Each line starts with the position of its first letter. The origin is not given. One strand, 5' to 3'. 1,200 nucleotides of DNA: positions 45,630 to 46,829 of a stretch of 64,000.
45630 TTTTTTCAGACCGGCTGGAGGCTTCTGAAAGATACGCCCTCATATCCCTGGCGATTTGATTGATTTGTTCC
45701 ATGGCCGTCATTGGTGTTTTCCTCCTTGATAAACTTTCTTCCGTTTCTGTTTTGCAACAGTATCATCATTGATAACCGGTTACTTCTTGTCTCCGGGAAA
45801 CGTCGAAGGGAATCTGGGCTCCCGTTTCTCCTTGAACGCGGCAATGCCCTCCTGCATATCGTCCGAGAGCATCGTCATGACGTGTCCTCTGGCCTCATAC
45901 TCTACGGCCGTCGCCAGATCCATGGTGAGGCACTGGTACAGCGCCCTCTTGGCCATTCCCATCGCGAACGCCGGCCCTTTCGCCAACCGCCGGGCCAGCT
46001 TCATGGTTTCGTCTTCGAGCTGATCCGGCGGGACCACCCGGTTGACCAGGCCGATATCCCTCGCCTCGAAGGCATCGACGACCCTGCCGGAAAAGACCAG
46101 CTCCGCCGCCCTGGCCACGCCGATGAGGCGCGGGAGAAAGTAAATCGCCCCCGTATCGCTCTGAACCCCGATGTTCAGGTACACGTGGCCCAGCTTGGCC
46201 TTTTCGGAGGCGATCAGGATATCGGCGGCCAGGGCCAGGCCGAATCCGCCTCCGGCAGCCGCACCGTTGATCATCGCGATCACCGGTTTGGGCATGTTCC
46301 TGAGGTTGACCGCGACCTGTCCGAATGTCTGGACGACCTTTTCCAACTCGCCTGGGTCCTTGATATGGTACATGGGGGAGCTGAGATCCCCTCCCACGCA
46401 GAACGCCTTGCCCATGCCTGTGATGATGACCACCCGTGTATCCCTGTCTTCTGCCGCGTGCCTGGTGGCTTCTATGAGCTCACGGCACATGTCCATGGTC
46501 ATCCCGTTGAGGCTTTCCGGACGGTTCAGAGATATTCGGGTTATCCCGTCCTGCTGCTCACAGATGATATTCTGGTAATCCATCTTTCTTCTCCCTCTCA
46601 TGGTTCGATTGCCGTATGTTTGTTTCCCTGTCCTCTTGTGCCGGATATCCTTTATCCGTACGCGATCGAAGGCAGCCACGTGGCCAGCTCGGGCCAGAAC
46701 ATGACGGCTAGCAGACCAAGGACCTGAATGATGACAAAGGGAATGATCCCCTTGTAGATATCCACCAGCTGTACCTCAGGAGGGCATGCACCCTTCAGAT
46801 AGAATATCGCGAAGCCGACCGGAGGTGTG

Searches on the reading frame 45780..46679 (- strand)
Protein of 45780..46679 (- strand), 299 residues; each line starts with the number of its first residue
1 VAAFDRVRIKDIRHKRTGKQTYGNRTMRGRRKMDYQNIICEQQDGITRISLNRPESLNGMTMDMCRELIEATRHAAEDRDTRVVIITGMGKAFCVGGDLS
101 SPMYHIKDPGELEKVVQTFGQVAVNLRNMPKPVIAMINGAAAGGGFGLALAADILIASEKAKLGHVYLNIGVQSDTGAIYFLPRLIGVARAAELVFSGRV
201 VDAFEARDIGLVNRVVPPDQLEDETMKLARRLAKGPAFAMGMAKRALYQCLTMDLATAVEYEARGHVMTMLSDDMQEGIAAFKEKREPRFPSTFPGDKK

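Call 10: search_protein_families(library=pfam, proteins=[window:45780-46679:-], max_evalue=0.00001)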
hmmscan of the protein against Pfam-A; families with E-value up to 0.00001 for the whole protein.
window:45780-46679:- (299 aa): 2 families
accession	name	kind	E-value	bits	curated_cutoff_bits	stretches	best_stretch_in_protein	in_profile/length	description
PF00378.25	ECH_1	-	1.6e-61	208.3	27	1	41-291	1-249/251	Enoyl-CoA hydratase/isomerase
PF16113.10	ECH_2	-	9.5e-37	127.7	27.2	1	47-229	2-185/335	Enoyl-CoA hydratase/isomerase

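Call 60: search_protein_families(library=ncbifam, proteins=[window:45780-46679:-], max_evalue=1e-10)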
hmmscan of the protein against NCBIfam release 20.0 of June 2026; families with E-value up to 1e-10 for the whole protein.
window:45780-46679:- (299 aa): 68 families (the best 25 are shown)
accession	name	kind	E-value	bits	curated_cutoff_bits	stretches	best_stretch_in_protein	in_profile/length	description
NF006109.0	PRK08260.1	subfamily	2.4e-67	227.3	320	1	33-293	1-278/296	enoyl-CoA hydratase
NF006107.0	PRK08258.1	equivalog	1.4e-65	221.3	330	1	31-290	12-274/277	enoyl-CoA hydratase family protein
NF004857.0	PRK06210.1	equivalog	4.1e-59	200.2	341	1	32-292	4-274/275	enoyl-CoA hydratase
TIGR02280.1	PaaB1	equivalog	1.1e-58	198.8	345.15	1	38-290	1-253/256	2-(1,2-epoxy-1,2-dihydrophenyl)acetyl-CoA isomerase PaaG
NF005802.0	PRK07657.1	equivalog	5.3e-58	196.6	363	1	42-290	10-257/260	enoyl-CoA hydratase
NF004635.0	PRK05981.1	equivalog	1.7e-57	194.9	351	1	33-290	1-263/266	enoyl-CoA hydratase/isomerase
NF004475.0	PRK05809.1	subfamily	4.9e-57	193.4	394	1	33-290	1-257/260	short-chain-enoyl-CoA hydratase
NF046063.1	oxepin_alt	equivalog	1.1e-56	192.1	300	1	40-289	4-254/254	oxepin-CoA hydrolase, alternative type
NF051848.1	EnCoAHydtEchA19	equivalog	1.6e-56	191.7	400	1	38-291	2-256/258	enoyl-CoA hydratase EchA19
NF050134.1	TdecoylIsomFabM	equivalog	8.4e-56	189.3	400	1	35-291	1-259/261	trans-2-decenoyl-ACP isomerase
NF005804.0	PRK07659.1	equivalog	8.6e-56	189.3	311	1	33-291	3-258/260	enoyl-CoA hydratase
NF006699.0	PRK09245.1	subfamily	7.9e-55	186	354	1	37-291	4-264/266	crotonase/enoyl-CoA hydratase family protein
NF006008.0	PRK08139.1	equivalog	2.3e-54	184.7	313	1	33-290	8-263/266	enoyl-CoA hydratase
NF005700.0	PRK07511.1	subfamily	2.6e-53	181.3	274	1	40-290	7-258/260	enoyl-CoA hydratase family protein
NF005575.0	PRK07260.1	equivalog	1.1e-52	179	335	1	33-291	1-261/263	enoyl-CoA hydratase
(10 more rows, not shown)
